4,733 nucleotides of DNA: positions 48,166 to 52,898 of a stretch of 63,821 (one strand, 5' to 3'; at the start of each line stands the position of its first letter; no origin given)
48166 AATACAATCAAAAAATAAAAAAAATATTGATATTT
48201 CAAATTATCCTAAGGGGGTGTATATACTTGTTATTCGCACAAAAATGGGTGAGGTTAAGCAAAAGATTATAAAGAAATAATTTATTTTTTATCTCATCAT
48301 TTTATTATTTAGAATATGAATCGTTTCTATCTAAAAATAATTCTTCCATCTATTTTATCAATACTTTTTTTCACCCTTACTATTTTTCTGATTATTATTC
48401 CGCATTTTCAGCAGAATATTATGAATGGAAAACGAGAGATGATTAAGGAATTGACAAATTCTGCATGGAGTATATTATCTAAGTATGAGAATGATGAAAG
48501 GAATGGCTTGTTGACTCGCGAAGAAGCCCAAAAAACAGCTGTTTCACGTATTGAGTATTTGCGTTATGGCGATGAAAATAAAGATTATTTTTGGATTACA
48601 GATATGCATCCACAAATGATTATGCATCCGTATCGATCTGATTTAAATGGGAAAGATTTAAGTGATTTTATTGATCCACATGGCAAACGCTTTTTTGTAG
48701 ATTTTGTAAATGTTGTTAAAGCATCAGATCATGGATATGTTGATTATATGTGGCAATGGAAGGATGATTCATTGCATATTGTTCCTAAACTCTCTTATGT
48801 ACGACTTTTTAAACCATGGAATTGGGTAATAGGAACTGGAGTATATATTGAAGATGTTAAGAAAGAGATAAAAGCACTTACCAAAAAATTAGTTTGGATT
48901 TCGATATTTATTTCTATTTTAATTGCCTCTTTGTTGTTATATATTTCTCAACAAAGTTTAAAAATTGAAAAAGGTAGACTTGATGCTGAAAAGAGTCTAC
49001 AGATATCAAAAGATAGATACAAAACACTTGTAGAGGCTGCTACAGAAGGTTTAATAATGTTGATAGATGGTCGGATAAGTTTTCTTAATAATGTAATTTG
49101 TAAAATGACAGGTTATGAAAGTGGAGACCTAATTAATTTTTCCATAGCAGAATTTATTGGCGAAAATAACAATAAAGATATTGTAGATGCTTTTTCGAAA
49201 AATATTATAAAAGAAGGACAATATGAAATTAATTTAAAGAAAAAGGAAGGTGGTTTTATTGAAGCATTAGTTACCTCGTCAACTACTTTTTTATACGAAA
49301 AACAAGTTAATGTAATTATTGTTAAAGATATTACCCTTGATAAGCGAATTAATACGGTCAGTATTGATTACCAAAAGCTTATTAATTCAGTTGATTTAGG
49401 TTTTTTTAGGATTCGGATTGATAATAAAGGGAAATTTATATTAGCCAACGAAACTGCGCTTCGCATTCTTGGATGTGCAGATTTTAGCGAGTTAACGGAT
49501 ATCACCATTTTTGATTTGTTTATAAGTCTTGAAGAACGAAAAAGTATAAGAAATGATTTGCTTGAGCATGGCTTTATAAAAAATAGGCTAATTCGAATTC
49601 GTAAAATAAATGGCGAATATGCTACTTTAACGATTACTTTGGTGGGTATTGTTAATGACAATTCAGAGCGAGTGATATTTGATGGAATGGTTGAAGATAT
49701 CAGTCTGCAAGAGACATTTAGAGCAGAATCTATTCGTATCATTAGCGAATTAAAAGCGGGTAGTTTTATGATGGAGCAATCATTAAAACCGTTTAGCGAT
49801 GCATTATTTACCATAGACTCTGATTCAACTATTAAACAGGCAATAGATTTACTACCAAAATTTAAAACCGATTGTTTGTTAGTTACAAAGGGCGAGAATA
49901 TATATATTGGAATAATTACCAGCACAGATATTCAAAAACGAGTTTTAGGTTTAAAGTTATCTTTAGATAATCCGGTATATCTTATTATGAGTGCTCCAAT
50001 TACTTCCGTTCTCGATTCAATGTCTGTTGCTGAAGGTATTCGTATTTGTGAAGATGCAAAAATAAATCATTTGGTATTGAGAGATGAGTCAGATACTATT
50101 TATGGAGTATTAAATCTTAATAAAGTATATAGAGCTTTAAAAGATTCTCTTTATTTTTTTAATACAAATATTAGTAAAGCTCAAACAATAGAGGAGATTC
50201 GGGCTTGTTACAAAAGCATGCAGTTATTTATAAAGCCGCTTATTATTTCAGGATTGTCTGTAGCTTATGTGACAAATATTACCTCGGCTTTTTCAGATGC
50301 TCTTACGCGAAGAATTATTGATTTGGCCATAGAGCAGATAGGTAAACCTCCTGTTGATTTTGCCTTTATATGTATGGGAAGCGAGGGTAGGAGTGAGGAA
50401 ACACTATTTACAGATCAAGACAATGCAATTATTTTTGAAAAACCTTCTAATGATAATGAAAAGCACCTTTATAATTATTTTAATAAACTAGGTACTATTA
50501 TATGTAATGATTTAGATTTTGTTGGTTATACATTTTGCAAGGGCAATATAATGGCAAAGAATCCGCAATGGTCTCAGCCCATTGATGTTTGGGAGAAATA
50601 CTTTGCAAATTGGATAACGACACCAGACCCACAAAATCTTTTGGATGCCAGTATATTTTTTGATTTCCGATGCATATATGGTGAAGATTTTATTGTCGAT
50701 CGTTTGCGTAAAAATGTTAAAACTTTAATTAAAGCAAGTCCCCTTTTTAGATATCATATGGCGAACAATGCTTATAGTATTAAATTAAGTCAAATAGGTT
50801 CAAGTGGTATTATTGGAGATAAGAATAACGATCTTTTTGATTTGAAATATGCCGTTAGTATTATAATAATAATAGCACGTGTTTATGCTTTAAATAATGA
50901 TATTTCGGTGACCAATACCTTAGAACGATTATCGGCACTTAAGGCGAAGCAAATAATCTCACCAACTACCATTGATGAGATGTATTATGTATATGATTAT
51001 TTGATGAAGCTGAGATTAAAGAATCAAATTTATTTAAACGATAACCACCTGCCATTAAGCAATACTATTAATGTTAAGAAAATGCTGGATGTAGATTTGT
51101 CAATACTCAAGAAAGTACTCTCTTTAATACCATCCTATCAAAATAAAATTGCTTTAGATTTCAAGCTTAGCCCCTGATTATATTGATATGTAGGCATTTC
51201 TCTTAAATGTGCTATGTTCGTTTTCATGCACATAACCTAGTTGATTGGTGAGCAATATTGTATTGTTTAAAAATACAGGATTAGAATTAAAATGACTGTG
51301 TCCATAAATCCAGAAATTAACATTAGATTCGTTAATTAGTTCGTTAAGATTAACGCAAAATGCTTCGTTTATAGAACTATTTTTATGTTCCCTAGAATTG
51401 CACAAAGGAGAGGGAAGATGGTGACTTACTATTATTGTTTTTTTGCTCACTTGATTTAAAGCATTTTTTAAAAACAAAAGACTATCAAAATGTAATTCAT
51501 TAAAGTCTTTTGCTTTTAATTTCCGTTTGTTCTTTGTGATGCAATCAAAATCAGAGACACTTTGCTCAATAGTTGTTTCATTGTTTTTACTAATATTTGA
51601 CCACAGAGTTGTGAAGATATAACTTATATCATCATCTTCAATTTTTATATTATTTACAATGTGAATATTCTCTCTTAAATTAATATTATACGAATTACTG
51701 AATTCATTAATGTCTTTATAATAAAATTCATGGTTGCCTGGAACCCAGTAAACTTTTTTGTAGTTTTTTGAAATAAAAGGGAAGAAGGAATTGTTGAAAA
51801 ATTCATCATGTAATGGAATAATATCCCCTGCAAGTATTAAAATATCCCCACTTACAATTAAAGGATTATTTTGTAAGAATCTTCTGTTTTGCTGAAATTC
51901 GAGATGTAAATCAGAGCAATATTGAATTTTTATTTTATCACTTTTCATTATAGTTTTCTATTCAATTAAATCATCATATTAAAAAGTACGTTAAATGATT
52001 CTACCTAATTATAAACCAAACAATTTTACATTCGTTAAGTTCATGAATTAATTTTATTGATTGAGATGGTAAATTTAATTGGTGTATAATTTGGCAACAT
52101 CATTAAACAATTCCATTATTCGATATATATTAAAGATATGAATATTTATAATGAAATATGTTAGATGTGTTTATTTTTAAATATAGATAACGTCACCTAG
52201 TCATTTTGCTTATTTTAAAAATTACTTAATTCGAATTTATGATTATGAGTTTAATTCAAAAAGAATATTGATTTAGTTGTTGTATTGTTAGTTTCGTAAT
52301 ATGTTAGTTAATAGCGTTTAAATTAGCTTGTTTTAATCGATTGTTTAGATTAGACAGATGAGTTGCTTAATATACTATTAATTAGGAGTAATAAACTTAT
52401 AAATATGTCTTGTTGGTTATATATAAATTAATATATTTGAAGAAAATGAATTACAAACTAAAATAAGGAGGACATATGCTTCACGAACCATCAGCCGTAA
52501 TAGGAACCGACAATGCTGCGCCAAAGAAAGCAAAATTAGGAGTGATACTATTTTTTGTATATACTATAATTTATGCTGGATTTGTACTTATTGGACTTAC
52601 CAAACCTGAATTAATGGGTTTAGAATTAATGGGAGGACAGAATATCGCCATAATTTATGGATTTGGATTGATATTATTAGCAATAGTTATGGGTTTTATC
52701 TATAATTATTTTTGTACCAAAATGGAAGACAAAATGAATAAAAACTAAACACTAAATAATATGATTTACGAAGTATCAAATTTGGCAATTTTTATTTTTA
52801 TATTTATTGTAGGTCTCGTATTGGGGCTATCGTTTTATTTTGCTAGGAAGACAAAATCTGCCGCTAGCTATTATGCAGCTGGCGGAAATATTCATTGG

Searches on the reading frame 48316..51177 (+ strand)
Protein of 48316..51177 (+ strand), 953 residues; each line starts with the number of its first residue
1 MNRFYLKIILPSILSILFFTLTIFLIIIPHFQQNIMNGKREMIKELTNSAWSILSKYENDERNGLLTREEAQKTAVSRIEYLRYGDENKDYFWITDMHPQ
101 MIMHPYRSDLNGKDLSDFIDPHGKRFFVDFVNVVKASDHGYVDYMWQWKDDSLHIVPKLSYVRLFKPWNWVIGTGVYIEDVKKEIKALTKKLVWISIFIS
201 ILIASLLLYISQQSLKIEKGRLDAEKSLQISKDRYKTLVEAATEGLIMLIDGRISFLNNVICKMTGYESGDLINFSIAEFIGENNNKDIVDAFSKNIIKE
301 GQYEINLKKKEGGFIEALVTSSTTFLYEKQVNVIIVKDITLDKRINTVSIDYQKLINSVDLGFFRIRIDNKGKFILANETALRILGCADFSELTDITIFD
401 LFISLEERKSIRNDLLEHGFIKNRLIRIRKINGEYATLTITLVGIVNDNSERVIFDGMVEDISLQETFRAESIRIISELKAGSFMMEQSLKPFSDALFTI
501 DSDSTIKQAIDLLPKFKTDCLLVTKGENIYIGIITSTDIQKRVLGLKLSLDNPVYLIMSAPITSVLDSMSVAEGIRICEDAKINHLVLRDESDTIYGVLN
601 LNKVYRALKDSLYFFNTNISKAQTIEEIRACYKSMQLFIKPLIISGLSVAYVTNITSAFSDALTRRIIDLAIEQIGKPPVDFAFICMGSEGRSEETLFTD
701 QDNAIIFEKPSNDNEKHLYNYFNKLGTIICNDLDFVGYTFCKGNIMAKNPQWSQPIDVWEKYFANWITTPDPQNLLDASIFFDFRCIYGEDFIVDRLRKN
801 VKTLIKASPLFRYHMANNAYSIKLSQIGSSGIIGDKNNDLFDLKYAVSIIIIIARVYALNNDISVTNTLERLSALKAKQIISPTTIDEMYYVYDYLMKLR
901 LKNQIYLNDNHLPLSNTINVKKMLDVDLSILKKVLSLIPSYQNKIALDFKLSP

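Call 8: search_protein_families(library=pfam, proteins=[window:48316-51177:+], max_evalue=0.01)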
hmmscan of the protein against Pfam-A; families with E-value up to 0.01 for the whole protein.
window:48316-51177:+ (953 aa): 10 families
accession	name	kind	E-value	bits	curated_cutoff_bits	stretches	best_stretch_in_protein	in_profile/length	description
PF03445.19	DUF294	-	7.9e-43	146.1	21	1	636-773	4-138/138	Putative nucleotidyltransferase DUF294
PF17200.10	sCache_2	-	3.1e-40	138.1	25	1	36-187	2-151/155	Single Cache domain 2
PF08269.17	dCache_2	-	1.1e-38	133.5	26.5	1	31-188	38-193/298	Cache domain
PF10335.14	DUF294_C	-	2.5e-20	73.2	22.5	1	811-949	3-145/145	Putative nucleotidyltransferase substrate binding domain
PF13426.13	PAS_9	-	3.5e-18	66.2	27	2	247-340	5-102/103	PAS domain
PF00989.32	PAS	-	3.6e-14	53.2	22.6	2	234-333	2-105/113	PAS fold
PF13188.13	PAS_8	-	2e-12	47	21.8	2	352-405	3-53/65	PAS domain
PF00571.33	CBS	-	3e-10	40.7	24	2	497-543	9-55/57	CBS domain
PF17201.10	Cache_3-Cache_2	-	9.7e-09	35.4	27.7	1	91-189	205-297/299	Cache 3/Cache 2 fusion domain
PF08447.18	PAS_3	-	0.0025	18.5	25.6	0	256-313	3-64/89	PAS fold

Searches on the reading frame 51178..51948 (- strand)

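Call 8: search_protein_families(library=pfam, proteins=[window:51178-51948:-], max_evalue=0.01)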
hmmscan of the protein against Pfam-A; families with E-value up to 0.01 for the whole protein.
window:51178-51948:- (256 aa): 2 families
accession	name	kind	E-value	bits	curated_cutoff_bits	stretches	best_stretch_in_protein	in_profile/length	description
PF00149.33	Metallophos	-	1.8e-17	64.8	21.5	1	8-219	3-189/191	Calcineurin-like phosphoesterase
PF12850.12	Metallophos_2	-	0.00063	20.2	27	1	7-220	2-118/154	Calcineurin-like phosphoesterase superfamily domain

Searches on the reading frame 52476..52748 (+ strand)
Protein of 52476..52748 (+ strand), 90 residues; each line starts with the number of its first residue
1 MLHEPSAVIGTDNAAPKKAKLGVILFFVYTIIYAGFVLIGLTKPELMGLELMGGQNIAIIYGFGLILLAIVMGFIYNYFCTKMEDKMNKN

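Call 45: search_protein_families(library=pfam, proteins=[window:52476-52748:+], max_evalue=0.001)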
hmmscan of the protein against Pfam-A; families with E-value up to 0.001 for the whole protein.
window:52476-52748:+ (90 aa): 1 family
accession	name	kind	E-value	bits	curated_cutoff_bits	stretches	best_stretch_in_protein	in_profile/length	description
PF04341.17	DUF485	-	6.9e-11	42.4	28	1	17-89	12-84/88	Protein of unknown function, DUF485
